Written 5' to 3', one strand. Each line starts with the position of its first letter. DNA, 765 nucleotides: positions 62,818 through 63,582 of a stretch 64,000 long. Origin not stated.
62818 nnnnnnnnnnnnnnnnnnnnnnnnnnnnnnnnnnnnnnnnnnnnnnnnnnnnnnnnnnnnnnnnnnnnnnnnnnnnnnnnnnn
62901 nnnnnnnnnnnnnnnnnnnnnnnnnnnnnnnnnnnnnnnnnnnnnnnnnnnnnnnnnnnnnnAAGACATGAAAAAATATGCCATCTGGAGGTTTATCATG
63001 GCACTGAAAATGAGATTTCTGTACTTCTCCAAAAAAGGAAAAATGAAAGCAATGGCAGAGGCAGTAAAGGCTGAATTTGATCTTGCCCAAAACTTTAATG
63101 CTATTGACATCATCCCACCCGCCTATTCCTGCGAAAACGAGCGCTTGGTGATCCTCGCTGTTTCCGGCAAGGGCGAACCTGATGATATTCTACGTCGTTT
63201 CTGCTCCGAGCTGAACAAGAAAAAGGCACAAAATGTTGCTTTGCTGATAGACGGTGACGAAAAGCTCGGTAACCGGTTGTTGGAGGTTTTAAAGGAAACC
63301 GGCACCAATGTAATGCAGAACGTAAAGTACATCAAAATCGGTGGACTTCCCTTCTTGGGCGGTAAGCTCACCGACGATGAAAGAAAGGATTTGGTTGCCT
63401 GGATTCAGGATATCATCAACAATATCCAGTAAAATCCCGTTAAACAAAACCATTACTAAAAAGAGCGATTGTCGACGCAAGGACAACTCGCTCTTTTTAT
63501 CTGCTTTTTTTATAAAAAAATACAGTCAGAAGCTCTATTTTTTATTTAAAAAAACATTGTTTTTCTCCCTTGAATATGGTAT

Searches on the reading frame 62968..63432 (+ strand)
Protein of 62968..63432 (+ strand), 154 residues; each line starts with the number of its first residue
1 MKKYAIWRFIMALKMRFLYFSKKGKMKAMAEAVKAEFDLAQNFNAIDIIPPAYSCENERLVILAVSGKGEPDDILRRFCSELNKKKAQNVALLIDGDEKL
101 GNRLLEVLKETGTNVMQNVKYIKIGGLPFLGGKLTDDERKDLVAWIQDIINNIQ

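Call 85: find_encoding_contigs(protein=window:62968-63432:+, flank=10000, max_places=2)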
Protein window:62968-63432:+ (154 aa): no gene with exactly this product is on record in the collection.
